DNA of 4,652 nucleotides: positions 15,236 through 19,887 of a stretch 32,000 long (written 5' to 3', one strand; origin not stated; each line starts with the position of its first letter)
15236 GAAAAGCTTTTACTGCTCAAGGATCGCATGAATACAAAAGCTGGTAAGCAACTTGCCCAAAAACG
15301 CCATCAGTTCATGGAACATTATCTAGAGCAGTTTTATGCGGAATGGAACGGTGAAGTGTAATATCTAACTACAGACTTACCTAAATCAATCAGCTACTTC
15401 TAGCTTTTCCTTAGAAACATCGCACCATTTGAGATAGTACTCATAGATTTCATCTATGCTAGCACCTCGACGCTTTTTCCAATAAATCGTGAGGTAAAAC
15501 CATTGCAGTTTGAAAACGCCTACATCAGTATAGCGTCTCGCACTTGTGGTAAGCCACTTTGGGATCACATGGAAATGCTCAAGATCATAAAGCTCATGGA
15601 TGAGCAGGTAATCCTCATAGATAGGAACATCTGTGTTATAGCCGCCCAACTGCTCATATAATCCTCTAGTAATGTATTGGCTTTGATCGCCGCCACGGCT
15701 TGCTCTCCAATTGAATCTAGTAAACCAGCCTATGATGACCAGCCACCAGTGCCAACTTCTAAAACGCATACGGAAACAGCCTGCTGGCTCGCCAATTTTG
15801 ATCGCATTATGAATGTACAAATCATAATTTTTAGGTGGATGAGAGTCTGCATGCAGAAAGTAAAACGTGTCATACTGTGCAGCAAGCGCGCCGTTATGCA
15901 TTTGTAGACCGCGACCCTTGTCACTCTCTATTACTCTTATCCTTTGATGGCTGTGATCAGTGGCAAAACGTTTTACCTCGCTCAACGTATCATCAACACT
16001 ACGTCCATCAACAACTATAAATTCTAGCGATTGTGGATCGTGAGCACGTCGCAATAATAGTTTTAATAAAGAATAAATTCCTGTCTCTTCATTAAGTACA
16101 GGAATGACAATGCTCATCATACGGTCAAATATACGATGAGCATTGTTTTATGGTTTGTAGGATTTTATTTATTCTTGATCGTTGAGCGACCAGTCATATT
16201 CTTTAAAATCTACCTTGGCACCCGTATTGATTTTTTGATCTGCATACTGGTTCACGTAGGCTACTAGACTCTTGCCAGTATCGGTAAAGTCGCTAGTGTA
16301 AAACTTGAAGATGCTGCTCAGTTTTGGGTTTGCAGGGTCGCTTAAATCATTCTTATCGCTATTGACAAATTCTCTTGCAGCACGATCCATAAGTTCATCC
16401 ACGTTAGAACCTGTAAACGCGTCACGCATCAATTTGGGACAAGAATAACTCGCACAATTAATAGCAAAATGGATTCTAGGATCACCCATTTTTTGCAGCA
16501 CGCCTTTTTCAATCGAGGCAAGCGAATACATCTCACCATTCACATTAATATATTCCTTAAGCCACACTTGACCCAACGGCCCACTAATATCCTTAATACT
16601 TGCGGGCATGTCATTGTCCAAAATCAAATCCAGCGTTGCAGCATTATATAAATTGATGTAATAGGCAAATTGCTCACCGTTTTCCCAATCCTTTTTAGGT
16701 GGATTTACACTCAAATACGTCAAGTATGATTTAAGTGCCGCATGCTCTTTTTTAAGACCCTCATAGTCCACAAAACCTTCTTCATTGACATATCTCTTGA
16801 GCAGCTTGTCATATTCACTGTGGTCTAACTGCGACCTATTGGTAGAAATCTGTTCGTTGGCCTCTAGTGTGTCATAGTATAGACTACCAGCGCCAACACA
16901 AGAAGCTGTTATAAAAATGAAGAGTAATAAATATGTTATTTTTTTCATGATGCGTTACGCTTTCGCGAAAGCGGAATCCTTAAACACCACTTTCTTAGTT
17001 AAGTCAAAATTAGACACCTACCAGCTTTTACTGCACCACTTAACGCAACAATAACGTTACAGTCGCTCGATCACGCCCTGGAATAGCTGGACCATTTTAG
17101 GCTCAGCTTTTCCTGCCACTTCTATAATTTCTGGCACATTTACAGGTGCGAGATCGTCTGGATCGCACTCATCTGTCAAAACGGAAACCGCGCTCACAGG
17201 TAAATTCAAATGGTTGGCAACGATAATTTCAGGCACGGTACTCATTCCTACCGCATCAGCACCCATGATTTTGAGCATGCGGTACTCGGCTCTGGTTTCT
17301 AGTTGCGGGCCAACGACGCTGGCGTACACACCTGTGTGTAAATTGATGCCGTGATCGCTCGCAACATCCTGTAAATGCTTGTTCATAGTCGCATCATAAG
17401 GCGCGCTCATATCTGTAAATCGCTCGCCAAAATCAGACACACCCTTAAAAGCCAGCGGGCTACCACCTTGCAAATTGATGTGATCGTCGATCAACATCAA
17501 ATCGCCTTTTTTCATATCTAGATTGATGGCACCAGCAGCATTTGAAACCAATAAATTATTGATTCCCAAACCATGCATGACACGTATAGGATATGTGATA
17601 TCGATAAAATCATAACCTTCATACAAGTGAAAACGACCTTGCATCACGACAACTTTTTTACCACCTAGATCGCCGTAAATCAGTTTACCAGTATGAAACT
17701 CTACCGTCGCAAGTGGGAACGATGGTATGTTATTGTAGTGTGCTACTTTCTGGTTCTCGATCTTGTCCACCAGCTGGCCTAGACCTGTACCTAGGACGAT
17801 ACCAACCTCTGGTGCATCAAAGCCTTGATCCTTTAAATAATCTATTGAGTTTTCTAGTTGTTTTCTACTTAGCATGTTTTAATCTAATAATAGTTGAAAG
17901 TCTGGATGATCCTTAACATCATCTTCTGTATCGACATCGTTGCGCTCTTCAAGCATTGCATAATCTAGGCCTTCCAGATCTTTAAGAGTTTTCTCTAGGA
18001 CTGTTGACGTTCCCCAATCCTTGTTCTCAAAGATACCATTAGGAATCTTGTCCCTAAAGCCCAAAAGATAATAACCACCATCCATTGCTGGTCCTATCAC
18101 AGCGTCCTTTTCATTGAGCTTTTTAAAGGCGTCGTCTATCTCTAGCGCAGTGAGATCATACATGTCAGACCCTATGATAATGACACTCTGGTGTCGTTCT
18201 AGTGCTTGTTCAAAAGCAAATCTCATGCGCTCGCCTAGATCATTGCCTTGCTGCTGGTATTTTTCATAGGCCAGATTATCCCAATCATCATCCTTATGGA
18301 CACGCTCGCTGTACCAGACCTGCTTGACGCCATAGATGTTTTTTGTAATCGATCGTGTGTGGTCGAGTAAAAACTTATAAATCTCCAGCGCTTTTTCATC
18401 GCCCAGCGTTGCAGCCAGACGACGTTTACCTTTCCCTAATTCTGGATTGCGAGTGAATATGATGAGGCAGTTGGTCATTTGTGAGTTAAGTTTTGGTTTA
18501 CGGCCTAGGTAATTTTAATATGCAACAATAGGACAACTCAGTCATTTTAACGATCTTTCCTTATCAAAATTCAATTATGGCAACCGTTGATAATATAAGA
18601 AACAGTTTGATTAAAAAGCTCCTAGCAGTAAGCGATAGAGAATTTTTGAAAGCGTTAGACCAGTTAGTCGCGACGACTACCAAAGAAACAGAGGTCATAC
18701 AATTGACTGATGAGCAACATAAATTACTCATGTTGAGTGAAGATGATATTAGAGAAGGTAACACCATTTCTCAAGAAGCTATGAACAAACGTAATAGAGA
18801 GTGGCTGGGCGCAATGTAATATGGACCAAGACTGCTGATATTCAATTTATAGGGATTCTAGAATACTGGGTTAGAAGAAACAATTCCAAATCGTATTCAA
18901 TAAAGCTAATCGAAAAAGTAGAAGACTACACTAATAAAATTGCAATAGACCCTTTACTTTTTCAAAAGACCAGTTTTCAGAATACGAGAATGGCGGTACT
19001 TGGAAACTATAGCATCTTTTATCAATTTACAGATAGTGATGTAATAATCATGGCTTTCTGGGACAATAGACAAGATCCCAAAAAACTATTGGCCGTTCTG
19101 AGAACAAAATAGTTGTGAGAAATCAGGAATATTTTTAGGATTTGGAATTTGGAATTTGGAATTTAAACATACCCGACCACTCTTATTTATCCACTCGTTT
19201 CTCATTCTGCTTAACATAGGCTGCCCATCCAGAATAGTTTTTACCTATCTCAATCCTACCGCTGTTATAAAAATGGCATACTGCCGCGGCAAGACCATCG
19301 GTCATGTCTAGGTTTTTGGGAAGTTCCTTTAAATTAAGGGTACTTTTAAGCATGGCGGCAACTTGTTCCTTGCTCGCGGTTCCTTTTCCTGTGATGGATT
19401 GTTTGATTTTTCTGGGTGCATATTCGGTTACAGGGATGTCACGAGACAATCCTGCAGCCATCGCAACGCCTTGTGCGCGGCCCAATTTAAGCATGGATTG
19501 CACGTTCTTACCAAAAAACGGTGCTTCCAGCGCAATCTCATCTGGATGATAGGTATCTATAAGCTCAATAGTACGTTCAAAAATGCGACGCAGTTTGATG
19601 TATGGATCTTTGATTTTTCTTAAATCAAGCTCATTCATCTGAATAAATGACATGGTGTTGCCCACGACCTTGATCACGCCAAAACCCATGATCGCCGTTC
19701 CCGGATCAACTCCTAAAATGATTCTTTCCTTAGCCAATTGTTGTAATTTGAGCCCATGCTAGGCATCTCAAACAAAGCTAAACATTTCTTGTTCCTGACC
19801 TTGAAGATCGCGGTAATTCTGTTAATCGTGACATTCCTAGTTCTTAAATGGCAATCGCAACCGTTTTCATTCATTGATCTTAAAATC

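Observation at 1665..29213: Highly over-represented 16-26 bp palindrome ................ dispersed through the window (11 copies)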

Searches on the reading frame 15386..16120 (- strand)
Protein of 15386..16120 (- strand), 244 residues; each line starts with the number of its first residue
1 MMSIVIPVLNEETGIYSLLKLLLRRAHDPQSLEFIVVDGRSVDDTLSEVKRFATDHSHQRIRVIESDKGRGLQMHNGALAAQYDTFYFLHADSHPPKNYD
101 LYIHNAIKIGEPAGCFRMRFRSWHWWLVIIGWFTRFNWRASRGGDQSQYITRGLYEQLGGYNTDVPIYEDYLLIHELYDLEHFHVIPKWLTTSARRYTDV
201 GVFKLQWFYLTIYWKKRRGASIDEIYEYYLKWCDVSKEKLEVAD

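Call 40: search_protein_families(library=pfam, proteins=[window:15386-16120:-], max_evalue=0.00001)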
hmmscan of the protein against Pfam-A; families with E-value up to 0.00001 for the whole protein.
window:15386-16120:- (244 aa): 2 families
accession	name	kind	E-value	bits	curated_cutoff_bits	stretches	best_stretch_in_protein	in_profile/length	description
PF00535.33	Glycos_transf_2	-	4.2e-14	53.2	23.3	1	3-101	1-97/168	Glycosyl transferase family 2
PF10111.15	Glyco_tranf_2_2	-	3.3e-06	27.2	27.3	0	3-93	1-92/276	Glycosyltransferase like family 2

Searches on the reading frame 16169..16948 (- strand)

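Call 40: search_protein_families(library=pfam, proteins=[window:16169-16948:-], max_evalue=0.00001)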
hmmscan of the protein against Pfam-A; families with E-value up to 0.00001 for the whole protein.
window:16169-16948:- (259 aa): 1 family
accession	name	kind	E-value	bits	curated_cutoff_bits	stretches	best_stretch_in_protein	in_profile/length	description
PF04784.19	DUF547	-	2.1e-24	86.3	27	1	87-195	3-125/125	Protein of unknown function, DUF547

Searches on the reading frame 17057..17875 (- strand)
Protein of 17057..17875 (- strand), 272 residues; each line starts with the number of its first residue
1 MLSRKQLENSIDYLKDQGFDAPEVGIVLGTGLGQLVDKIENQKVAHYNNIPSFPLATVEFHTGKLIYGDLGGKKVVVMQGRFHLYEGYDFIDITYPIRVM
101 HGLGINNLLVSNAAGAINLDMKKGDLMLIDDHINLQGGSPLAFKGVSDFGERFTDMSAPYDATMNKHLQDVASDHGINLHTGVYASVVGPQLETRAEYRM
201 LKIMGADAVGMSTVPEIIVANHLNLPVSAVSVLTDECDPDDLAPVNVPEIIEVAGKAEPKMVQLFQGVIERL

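Call 11: find_related_loci(query=window:17057-17875:-, collection=genome_contigs, flank=10000)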
Query window:17057-17875:- (272 aa) in genome_contigs; peptide patterns used: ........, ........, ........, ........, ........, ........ (x = any residue, [..] = any of these).
600 stretches matched a pattern (row limit reached: there are more); 571 encode a relative of the query (tblastn E <= 1e-3); the best 80 are kept; 79 distinct loci.
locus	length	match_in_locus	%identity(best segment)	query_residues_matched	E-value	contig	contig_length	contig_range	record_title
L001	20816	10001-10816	86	1-272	2e-160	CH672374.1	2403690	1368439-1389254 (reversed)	Flavobacteria bacterium BBFL7 scf_1099451317783 genomic scaffold, whole genome shotgun sequence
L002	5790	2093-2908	85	1-272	1e-161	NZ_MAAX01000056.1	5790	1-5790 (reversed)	Nonlabens dokdonensis isolate 35_9_T64 BD02T64_scaffold_7550, whole genome shotgun sequence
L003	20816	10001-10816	85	1-272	5e-160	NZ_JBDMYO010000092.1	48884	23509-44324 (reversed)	MAG: Nonlabens sp. isolate NSW3.bin.30 k97_763207, whole genome shotgun sequence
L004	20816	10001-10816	85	1-272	8e-159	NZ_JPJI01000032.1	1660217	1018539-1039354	Nonlabens ulvanivorans strain PLR contig_98, whole genome shotgun sequence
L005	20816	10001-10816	85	1-272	2e-158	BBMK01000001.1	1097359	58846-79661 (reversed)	Nonlabens ulvanivorans DNA, contig: contig00001, strain: JCM 19298, whole genome shotgun sequence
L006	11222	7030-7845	86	1-272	4e-158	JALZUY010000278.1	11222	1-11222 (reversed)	MAG: Nonlabens sp. isolate g2_MAG_00013 g2_MAG_00013_000000000278, whole genome shotgun sequence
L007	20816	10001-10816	85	1-272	4e-158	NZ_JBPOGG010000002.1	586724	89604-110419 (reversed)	MAG: Nonlabens sp. isolate MAG_02 MAG_02_2, whole genome shotgun sequence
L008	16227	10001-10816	85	1-272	1e-156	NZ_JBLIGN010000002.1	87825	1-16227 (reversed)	MAG: Nonlabens sp. isolate 3300049783_147 Ga0491198_0000156, whole genome shotgun sequence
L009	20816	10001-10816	84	1-272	3e-156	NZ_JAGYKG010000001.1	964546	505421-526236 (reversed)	MAG: Nonlabens sp. isolate M30B61 1, whole genome shotgun sequence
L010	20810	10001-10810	84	1-270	1e-155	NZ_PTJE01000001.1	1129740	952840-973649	Nonlabens xylanidelens strain DSM 16809 LY01DRAFT_scaffold00001.1, whole genome shotgun sequence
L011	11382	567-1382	85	1-272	1e-155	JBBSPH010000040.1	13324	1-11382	MAG: Flavobacteriales bacterium isolate LS6_sbin.50 LS6_sbin.50_K_1118653_L_13324_cov_9.0000, whole genome shotgun seque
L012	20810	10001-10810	84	1-270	4e-155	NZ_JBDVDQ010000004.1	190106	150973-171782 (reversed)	MAG: Nonlabens sp. isolate CB.54.F.C2_137_65 CB_54_F_C2_137_65_000000000004, whole genome shotgun sequence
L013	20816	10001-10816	84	1-272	5e-154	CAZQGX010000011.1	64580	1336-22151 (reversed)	MAG TPA_asm: uncultured Flavobacteriaceae bacterium isolate binchicken_co405_11 genome assembly, contig: NODE_576_length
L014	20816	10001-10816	83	1-272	4e-154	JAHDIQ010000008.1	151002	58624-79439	MAG: Nonlabens sp. isolate MAG-97 RZ_278, whole genome shotgun sequence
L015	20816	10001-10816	83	1-272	1e-153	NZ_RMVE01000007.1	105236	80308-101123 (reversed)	Nonlabens xiamenensis strain 1Q3 NODE_7_length_105236_cov_198.12, whole genome shotgun sequence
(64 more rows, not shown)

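Call 62: find_encoding_contigs(protein=window:17057-17875:-, flank=10000, max_places=3)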
Protein window:17057-17875:- (272 aa): no gene with exactly this product is on record in the collection.

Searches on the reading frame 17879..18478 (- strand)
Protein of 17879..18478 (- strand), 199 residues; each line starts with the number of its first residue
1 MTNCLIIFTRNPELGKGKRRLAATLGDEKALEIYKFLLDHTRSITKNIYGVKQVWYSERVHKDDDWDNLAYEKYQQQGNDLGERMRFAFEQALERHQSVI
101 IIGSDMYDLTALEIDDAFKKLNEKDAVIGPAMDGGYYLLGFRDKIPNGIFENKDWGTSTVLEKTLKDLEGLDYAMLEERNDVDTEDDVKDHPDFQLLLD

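Call 40: search_protein_families(library=pfam, proteins=[window:17879-18478:-], max_evalue=0.00001)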
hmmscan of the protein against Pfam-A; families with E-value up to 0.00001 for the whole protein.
window:17879-18478:- (199 aa): 2 families
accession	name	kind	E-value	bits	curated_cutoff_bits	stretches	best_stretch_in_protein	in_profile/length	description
PF09837.15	DUF2064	-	6.1e-29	100.7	25.8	1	52-157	13-120/120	Uncharacterized protein conserved in bacteria (DUF2064)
PF01983.22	CofC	-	2.5e-06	27.3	22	1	16-144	12-136/217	Guanylyl transferase CofC like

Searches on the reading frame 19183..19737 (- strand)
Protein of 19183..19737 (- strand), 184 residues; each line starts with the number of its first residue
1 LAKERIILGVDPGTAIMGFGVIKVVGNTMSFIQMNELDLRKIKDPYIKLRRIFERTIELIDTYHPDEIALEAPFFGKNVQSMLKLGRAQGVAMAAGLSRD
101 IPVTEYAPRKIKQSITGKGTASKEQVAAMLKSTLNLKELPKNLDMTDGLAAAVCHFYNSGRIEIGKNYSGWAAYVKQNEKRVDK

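Call 40: search_protein_families(library=pfam, proteins=[window:19183-19737:-], max_evalue=0.00001)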
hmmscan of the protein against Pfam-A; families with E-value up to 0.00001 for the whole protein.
window:19183-19737:- (184 aa): 1 family
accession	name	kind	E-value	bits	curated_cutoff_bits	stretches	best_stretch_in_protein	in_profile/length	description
PF02075.23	RuvC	-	4.3e-41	140.7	22.2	1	7-155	1-148/148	Crossover junction endodeoxyribonuclease RuvC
